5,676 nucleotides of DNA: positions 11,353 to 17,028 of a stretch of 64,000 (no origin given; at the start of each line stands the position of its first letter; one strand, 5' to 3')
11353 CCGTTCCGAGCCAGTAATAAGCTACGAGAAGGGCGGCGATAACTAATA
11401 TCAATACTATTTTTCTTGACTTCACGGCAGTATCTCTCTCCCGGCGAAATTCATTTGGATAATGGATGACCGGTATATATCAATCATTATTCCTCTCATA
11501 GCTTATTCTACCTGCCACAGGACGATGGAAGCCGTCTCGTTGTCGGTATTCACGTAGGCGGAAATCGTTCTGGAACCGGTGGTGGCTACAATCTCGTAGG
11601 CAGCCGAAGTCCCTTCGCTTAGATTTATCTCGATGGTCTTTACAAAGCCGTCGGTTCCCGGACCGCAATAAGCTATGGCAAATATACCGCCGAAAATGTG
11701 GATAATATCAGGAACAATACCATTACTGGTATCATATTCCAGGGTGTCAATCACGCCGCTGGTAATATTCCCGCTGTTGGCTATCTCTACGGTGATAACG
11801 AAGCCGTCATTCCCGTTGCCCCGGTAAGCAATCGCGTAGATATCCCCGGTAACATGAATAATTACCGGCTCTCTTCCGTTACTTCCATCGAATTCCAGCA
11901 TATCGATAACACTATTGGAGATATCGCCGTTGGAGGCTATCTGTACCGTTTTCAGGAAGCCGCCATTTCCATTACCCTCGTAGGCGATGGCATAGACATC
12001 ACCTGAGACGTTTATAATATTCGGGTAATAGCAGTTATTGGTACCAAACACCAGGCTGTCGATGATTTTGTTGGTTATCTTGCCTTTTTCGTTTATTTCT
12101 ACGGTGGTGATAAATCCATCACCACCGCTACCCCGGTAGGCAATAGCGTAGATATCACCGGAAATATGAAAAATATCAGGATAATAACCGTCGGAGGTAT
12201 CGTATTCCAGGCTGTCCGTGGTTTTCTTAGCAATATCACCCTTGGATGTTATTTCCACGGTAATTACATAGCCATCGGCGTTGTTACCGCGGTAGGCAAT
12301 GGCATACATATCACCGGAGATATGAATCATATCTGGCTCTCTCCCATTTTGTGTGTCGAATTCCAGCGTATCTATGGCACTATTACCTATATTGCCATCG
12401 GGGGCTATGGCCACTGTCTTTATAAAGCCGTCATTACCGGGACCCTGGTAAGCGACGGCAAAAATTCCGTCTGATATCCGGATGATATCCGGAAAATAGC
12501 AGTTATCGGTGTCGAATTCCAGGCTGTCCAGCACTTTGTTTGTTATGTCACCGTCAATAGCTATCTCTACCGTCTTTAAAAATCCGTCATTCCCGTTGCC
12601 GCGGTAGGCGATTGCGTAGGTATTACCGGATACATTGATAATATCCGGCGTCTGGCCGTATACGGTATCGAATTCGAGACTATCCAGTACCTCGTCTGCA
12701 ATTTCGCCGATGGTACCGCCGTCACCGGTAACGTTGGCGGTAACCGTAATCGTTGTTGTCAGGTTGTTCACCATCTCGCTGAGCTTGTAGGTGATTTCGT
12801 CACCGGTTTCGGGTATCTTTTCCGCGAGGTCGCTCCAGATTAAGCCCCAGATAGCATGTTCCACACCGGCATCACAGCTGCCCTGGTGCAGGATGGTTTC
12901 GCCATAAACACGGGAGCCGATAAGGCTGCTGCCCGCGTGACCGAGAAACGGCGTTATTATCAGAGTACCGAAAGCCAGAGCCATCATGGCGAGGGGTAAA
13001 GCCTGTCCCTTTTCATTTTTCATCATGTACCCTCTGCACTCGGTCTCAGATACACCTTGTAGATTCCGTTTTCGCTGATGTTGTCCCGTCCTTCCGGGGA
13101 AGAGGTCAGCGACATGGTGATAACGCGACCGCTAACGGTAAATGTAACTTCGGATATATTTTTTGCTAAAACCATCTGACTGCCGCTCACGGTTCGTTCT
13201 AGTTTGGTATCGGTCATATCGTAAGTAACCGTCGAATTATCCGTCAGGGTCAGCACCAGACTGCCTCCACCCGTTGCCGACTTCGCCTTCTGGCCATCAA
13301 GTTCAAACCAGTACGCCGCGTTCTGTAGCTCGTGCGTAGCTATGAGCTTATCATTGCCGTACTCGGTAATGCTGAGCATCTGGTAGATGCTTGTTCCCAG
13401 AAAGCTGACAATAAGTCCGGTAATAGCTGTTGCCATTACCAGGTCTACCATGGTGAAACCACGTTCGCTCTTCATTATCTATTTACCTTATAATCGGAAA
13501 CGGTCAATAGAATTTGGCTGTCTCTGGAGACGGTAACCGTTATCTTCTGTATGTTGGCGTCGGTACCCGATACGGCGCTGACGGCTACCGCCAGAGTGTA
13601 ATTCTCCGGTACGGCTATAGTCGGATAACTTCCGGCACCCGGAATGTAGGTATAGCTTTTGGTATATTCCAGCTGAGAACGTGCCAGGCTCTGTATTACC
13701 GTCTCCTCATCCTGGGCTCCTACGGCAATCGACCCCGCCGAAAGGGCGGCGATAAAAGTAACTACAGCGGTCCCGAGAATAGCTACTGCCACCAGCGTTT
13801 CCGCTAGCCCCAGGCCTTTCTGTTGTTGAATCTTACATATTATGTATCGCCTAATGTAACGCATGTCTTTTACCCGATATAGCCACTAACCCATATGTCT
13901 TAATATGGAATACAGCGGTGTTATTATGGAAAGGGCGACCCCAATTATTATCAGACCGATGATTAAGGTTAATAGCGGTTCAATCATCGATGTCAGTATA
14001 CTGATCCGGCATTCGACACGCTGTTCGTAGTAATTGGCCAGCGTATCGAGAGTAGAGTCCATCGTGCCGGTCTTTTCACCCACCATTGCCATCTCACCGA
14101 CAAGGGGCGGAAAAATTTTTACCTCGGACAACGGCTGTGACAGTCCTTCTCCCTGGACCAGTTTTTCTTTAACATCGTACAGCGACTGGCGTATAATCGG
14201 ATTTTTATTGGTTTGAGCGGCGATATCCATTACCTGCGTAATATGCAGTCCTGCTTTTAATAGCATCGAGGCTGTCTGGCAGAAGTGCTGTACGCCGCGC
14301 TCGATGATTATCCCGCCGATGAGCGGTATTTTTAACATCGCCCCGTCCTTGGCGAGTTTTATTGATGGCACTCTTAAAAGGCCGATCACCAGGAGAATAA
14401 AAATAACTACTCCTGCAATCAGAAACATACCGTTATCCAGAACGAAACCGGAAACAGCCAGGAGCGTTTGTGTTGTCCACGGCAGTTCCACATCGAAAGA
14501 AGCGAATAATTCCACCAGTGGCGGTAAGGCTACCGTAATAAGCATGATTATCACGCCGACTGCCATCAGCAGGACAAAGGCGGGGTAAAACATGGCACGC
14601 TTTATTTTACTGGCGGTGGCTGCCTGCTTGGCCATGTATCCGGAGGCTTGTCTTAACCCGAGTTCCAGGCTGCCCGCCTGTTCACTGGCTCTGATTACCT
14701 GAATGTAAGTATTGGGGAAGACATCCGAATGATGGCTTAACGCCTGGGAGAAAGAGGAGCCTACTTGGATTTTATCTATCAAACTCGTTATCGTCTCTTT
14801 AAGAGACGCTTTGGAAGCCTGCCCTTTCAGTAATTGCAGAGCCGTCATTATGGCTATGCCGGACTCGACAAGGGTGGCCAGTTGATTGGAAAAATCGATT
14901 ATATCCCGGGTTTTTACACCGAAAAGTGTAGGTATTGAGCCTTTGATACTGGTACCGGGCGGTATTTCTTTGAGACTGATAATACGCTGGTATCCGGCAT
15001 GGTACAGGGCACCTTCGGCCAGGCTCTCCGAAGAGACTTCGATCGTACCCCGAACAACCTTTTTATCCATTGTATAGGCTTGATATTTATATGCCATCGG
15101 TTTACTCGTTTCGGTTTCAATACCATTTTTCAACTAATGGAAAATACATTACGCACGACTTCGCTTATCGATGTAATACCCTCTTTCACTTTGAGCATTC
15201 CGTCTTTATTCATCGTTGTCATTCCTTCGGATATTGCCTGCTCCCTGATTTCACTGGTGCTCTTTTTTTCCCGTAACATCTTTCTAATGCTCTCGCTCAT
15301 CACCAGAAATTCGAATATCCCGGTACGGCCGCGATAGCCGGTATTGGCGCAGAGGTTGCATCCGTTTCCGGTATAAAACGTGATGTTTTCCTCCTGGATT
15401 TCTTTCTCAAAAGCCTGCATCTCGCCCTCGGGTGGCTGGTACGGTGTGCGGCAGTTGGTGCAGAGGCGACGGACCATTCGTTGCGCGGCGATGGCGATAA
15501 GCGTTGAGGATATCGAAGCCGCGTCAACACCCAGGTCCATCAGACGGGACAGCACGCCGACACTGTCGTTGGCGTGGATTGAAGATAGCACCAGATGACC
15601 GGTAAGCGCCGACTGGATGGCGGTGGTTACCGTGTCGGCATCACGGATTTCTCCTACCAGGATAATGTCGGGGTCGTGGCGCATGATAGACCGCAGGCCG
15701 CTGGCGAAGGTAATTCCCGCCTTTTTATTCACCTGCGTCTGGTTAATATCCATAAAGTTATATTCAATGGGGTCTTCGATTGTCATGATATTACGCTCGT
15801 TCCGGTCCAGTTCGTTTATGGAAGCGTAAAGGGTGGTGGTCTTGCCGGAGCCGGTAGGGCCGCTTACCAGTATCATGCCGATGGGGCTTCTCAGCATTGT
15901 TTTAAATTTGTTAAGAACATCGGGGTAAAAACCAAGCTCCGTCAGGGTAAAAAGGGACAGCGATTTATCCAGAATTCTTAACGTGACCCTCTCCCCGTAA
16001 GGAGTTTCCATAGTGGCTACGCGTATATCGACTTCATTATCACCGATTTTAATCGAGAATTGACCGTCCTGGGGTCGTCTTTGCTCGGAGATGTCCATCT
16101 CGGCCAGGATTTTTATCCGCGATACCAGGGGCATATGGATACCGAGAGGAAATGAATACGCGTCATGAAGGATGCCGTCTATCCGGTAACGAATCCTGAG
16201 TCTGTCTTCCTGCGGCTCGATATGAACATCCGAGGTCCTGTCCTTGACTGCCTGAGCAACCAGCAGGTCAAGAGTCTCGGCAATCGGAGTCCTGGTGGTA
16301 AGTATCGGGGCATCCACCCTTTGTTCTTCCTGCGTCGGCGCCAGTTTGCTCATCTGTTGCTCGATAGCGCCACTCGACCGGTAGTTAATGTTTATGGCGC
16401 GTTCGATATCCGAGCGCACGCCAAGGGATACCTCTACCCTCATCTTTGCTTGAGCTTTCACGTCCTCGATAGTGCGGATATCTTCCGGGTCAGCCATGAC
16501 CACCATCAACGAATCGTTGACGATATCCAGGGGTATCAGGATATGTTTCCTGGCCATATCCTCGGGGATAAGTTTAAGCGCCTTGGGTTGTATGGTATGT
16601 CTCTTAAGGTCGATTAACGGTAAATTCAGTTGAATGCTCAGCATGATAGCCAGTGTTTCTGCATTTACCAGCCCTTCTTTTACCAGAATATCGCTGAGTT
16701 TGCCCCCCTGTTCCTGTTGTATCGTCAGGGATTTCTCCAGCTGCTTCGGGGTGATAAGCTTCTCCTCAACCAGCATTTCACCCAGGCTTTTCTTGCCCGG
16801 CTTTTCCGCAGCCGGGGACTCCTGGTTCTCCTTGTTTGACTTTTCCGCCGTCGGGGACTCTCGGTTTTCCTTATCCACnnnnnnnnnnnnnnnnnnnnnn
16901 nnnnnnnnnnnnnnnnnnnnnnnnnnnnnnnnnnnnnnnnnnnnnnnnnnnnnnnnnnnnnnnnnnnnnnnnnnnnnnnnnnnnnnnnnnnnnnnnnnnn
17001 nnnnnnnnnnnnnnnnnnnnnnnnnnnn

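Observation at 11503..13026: Pilin-anchored seven-repeat (propeller-like) protein, candidate novel pilus tip adhesin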

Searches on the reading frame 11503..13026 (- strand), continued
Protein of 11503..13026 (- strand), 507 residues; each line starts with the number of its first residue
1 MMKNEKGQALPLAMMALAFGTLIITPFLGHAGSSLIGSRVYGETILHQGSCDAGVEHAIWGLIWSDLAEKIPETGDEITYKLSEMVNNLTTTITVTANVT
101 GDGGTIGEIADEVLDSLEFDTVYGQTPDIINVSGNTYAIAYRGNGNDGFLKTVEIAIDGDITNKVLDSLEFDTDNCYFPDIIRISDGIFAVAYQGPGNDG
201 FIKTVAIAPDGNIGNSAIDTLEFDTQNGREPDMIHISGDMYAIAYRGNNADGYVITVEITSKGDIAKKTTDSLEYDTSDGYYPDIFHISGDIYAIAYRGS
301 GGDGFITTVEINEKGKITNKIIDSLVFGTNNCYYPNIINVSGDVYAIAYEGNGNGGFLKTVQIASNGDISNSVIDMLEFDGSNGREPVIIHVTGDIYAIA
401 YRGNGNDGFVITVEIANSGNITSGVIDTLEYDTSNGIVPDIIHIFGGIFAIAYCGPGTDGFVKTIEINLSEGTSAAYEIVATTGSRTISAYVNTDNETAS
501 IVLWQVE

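Call 68: search_protein_families(library=pfam, proteins=[P0299, P0300, P0060, P0296, P0292], max_evalue=10)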
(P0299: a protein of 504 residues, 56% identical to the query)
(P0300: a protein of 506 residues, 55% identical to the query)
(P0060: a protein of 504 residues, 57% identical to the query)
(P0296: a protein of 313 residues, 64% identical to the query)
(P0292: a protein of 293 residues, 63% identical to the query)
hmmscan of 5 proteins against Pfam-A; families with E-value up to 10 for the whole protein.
P0299 (504 aa): 1 family
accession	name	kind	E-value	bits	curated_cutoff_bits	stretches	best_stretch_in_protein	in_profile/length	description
PF03215.21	Rad17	-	0.11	12.9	23.8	1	219-306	49-135/186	Rad17 P-loop domain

P0300 (506 aa): 5 families
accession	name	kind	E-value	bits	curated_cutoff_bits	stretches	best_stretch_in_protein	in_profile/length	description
PF08151.17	FerI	-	0.0096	16.3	28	0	403-419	8-25/51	FerI (NUC094) domain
PF11203.13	EccE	-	0.011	16.6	23.7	0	393-416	17-40/97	Putative type VII ESX secretion system translocon, EccE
PF03951.24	Gln-synt_N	-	0.051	13.6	33.4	0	197-236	12-51/82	Glutamine synthetase, beta-Grasp domain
PF05893.19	LuxC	-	0.18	11.1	21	0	371-393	220-242/401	Acyl-CoA reductase (LuxC)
PF03529.18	TF_Otx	-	5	8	25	1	221-264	13-58/91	Otx1 transcription factor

P0060 (504 aa): 2 families
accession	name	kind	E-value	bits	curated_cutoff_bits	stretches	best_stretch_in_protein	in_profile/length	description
PF11005.13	DUF2844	-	1.7e-05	25.2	22.4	0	176-195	41-60/130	Protein of unknown function (DUF2844)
PF02747.20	PCNA_C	-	0.036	14.7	23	0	305-328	39-62/128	Proliferating cell nuclear antigen, C-terminal domain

P0296 (313 aa): 11 families
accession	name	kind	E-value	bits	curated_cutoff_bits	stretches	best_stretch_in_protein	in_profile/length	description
PF13964.12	Kelch_6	-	1.6e-17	63.3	25.3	4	102-133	11-47/50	Kelch motif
PF01344.31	Kelch_1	-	3.3e-15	55.7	20.1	4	232-262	8-42/46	Kelch motif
PF13418.12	Kelch_4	-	1e-12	48.2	21.6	4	113-133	28-48/49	Galactose oxidase, central domain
PF24681.1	Kelch_KLHDC2_KLHL20_DRC7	-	6.6e-10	39.1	50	1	104-262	10-194/221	KLHDC2/KLHL20/DRC7 Kelch-repeats domain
PF13415.12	Kelch_3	-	8.8e-10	39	22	4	104-133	11-37/48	Galactose oxidase, central domain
PF24981.1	Beta-prop_ATRN-LZTR1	-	3.6e-09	36.7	50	3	201-268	13-88/289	Attractin/LZTR1 beta-propeller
PF21959.2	DUF6923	-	6.2e-06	26.6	27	2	93-186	90-181/234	Repeat of unknown function (DUF6923)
PF07646.21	Kelch_2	-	0.0011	19.3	21.3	1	108-130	23-45/48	Kelch motif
PF05221.23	AdoHcyase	-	0.061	12.9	25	1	102-144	91-134/299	S-adenosyl-L-homocysteine hydrolase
PF14167.11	YfkD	-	0.1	12.3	27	1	112-158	156-200/232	YfkD-like protein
PF24413.1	W02B3_4_N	-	0.25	11.6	27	0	105-122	61-78/115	W02B3.4-like, N-terminal domain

P0292 (293 aa): 0 families

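Call 76: predict_structure(alignment_id=A3)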
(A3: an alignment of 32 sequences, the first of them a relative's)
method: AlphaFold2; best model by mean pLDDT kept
length: 293 residues; sequences in the alignment: 32
mean_pLDDT: 62.1   pTM: 0.46
mean pLDDT of the five models: 62.1, 61.9, 60.7, 58.9, 57.0
residues with pLDDT >= 90: 87; 70-90: 30; 50-70: 23; < 50: 153
segments of 3 or more residues with pLDDT < 50: 103-215, 219-256
pLDDT, mean of each block of 10 residues (from residue 1): 64 87 73 70 93 97 94 96 96 95 40 31 34 36 36 30 34 42 44 42 41 47 42 44 45 51 97 97 93 95
secondary structure, 60 per line:
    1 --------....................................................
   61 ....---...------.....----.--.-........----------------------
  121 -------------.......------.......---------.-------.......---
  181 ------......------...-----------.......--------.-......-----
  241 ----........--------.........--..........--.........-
elements in order: H9-64 E77-81 E91-98 E134-140 E147-153 E171-177 E187-192 E199-201 E213-219 E230-235 E245-252 E261-269 E272-281 E284-292

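Call 78: fold_search(model_id=the predicted structure, library=pdb)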
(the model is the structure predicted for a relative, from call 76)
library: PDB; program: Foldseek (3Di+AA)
matches with E <= 10: 780; with E <= 0.001: 0
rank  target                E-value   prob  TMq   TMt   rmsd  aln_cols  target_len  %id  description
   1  4tw1_P                7.3e-03  0.13  0.11  0.11  27.4       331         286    7  Crystal structure of the octameric pore complex of the Staphylococcus aureus Bi-component Toxin LukGH (released 2014-11-12)
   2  8k35_A                2.2e-02  0.63  0.24  0.10  18.0       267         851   12  Structure of the bacteriophage lambda tail tip complex (released 2023-11-15)
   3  8rj8_C                4.0e-02  0.05  0.09  0.09  29.1       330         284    9  CytK nanopore mutant (released 2025-01-01)
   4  4p1x_G                5.0e-02  0.08  0.10  0.11  25.1       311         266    8  Crystal structure of staphylococcal LUK prepore (released 2014-10-01)
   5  1gui_A                5.9e-02  0.84  0.23  0.38   9.1       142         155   12  CBM4 structure and function (released 2002-09-26)
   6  3p6b_A                6.9e-02  0.82  0.23  0.32   8.8       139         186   13  The crystal structure of CelK CBM4 from Clostridium thermocellum (released 2011-08-24)
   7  4qpw_A                7.3e-02  0.72  0.19  0.33   9.4       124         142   18  BiXyn10A CBM1 with Xylohexaose Bound (released 2014-08-13)
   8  8j8v_A                7.3e-02  0.07  0.10  0.08  21.0       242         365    7  Structure of beta-arrestin2 in complex with D6Rpp (Local Refine) (released 2023-12-27)
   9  7uaf_D                7.7e-02  0.84  0.27  0.16  13.9       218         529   11  Human meprin alpha inhibitory complex with compound 10d (N~3~,N~3~-bis[(2H-1,3-benzodioxol-5-yl)methyl]-N-hydroxy-beta (released 2022-11-02)
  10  8hsv_A                8.1e-02  0.06  0.09  0.07  22.9       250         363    5  The structure of rat beta-arrestin1 in complex with a rat Mdm2 peptide (released 2023-07-19)
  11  8xmz_A                9.0e-02  0.57  0.20  0.35   8.7       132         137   14  Crystal structure of a novel porphyran-binding carbohydrate binding module (released 2024-01-17)
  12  7kzw                  1.1e-01  0.11  0.11  0.17  20.0       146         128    8  Crystal structure of FTT_1639c from Francisella tularensis str. tularensis SCHU S4 (released 2020-12-30)
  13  8iyk_F                1.1e-01  0.09  0.14  0.06  22.2       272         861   10  Tail tip conformation 1 of phage lambda tail (released 2023-10-18)
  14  7uaf_C                1.2e-01  0.69  0.25  0.15  16.3       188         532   15  Human meprin alpha inhibitory complex with compound 10d (N~3~,N~3~-bis[(2H-1,3-benzodioxol-5-yl)methyl]-N-hydroxy-beta (released 2022-11-02)
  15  2qk7_A                1.2e-01  0.05  0.10  0.11  23.5       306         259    9  A covalent S-F heterodimer of staphylococcal gamma-hemolysin (released 2008-02-19)
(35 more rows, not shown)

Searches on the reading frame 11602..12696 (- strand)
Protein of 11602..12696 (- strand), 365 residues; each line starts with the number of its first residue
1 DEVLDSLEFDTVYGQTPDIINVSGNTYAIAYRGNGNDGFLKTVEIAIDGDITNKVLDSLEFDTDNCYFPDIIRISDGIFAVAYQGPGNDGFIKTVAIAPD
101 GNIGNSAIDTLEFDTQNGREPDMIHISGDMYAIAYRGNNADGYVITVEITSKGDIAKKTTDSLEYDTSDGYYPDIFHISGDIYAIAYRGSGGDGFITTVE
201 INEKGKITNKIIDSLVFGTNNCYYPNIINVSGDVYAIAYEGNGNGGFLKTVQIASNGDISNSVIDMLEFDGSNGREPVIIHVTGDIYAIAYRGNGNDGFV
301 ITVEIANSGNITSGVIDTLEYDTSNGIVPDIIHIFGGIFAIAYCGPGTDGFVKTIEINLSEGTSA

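Call 62: search_protein_representatives(protein=window:11602-12696:-)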
Query: 365 residues. Proteins with E-value up to 0.001 (for the whole library): 1719; up to 1e-10: 1354; up to 1e-30: 717. The best 150 are listed.
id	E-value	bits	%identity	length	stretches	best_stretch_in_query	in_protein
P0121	0.0e+00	2861.4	53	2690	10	7-359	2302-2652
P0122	0.0e+00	1043.0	44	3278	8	3-359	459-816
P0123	0.0e+00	1029.4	48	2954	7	104-345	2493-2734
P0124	3.3e-285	960.9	46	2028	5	7-327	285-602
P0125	4.0e-224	759.9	50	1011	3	3-334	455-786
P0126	3.9e-215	730.4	51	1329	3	1-359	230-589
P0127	3.7e-214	727.1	53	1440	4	14-336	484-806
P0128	8.9e-210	712.7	40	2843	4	4-308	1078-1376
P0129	1.5e-202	689.0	54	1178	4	94-360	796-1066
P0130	2.1e-201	685.2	48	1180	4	83-345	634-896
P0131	7.0e-201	683.5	48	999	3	1-334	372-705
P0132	1.3e-197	672.7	50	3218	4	3-257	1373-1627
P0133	4.1e-196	667.8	51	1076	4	3-324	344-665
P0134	1.2e-184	630.0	50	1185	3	3-323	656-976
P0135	2.7e-169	579.5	35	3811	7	20-355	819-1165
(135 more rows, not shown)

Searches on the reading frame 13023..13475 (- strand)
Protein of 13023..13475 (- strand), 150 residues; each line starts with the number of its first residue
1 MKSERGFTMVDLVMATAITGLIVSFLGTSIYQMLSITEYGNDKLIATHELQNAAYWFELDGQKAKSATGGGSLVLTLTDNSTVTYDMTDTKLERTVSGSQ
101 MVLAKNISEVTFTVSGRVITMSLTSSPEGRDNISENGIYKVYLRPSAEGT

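Call 3: search_protein_families(library=pfam, proteins=[window:13023-13475:-], max_evalue=0.1)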
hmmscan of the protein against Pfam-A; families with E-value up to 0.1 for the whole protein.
window:13023-13475:- (150 aa): 2 families
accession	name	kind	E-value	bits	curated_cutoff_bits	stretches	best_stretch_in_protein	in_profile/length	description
PF15980.10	ComGF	-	5.8e-05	23.7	27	1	53-126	20-95/100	Putative Competence protein ComGF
PF07963.17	N_methyl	-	0.033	14.2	21.2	1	1-25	1-25/27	Prokaryotic N-terminal methylation motif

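Call 4: search_protein_families(library=ncbifam, proteins=[window:13023-13475:-], max_evalue=0.1)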
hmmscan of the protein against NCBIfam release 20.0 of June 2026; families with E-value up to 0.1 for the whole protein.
window:13023-13475:- (150 aa): 2 families
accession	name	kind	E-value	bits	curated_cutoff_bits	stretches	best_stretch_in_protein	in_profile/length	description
NF041002.1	pilin_ComGF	equivalog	4.6e-06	26.9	80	1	4-126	1-127/139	competence type IV pilus minor pilin ComGF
NF041013.1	T4P_ComGE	equivalog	0.016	15.3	49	1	3-54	2-53/83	competence type IV pilus minor pilin ComGE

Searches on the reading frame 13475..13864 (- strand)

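Call 3: search_protein_families(library=pfam, proteins=[window:13475-13864:-], max_evalue=0.1)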
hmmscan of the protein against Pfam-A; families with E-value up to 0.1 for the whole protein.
window:13475-13864:- (129 aa): 1 family
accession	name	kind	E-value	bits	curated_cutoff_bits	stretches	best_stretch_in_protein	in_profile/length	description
PF07963.17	N_methyl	-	0.025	14.6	21.2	1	14-34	3-23/27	Prokaryotic N-terminal methylation motif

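Call 4: search_protein_families(library=ncbifam, proteins=[window:13475-13864:-], max_evalue=0.1)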
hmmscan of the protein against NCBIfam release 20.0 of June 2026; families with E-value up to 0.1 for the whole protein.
window:13475-13864:- (129 aa): 4 families
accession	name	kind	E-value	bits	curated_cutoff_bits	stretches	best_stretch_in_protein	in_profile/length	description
NF047828.1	T3SSXpsI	equivalog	0.0079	16.2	150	1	15-66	1-52/132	type II secretion system protein XpsI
TIGR01707.1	gspI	equivalog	0.0082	16.6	44.35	1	17-68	1-51/101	type II secretion system minor pseudopilin GspI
NF041013.1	T4P_ComGE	equivalog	0.013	15.6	49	1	13-43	1-31/83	competence type IV pilus minor pilin ComGE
TIGR02523.1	type_IV_pilV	equivalog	0.084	13.3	52.2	1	15-83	1-69/139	type IV pilus modification protein PilV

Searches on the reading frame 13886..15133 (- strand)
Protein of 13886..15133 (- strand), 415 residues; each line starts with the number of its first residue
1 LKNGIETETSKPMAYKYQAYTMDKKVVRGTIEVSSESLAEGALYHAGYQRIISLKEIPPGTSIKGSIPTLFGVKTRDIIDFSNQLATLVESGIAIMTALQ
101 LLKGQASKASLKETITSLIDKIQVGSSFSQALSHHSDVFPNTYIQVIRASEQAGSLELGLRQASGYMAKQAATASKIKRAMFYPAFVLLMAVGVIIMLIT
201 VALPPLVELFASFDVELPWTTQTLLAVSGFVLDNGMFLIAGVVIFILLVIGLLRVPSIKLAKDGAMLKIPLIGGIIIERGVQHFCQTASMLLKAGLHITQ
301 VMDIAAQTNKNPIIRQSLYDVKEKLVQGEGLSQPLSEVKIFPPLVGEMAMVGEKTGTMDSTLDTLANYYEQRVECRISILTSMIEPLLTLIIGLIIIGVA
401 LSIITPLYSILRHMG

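Call 3: search_protein_families(library=pfam, proteins=[window:13886-15133:-], max_evalue=0.1)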
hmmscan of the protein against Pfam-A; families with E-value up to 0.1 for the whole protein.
window:13886-15133:- (415 aa): 2 families
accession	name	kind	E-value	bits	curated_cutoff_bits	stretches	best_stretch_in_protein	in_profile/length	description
PF00482.28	T2SSF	-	3.4e-51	172.9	25.2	2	284-406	1-125/125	Type II secretion system (T2SS), protein F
PF20990.2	DUF2207_C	-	0.0067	16.6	33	1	108-254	71-184/247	Predicted membrane protein (DUF2207) C-terminal domain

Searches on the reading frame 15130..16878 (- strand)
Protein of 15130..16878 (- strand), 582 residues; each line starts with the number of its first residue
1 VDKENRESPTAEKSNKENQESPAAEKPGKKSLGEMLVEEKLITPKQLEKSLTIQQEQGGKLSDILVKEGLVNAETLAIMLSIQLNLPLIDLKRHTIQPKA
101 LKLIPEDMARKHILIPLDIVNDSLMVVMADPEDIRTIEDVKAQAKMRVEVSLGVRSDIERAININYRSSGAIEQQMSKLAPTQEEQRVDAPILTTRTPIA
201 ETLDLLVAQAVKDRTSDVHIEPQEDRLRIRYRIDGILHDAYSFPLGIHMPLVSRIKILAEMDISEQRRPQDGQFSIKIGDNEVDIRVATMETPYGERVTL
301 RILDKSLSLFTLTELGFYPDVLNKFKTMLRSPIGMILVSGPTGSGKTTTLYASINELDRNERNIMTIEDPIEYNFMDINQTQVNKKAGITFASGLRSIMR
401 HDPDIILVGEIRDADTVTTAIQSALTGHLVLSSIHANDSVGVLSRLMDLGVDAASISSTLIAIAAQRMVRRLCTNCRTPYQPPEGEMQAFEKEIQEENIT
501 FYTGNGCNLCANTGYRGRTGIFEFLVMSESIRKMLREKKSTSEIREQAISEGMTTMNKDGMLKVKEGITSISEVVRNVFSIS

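Call 3: search_protein_families(library=pfam, proteins=[window:15130-16878:-], max_evalue=0.1)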
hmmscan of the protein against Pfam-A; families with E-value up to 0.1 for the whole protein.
window:15130-16878:- (582 aa): 20 families
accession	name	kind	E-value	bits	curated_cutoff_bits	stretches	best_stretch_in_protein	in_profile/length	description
PF00437.27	T2SSE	-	7e-128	426.8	24.9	1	196-576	5-370/370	Type II/IV secretion system protein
PF05157.20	MshEN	-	1.5e-17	63.7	23.1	1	84-169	1-87/90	MshEN domain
PF25199.1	nSTAND_NTPase5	-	0.00024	21.4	34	1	334-380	42-89/145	Novel STAND NTPase 5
PF13401.12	AAA_22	-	0.0021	18.8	27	1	334-377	6-49/130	AAA domain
PF00004.35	AAA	-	0.0035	18.2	21.2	1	336-411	1-66/131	ATPase family associated with various cellular activities (AAA)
PF20720.3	nSTAND3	-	0.0043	17.2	27.2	1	334-371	18-55/155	Novel STAND NTPase 3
PF13173.12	AAA_14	-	0.0059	17.1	27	1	335-424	4-84/129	AAA domain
PF13191.12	AAA_16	-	0.0094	16.9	32.6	1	331-366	23-55/167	AAA ATPase domain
PF13086.12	AAA_11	-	0.011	16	27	1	324-358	9-42/257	AAA domain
PF07724.20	AAA_2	-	0.013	16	27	0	332-414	2-87/166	AAA domain (Cdc48 subfamily)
PF06414.18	Zeta_toxin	-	0.015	15.2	22.3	1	335-369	18-52/199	Zeta toxin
PF13555.12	AAA_29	-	0.019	15.2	27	1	326-352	15-41/61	P-loop containing region of AAA domain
PF24883.2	NPHP3_N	-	0.024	15.3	24.8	1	324-405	11-86/164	Nephrocystin 3, N-terminal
PF04851.21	ResIII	-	0.027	14.8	22.5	1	335-365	25-57/164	Type III restriction enzyme, res subunit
PF13604.12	AAA_30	-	0.031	14.4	27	1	326-361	11-46/191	AAA domain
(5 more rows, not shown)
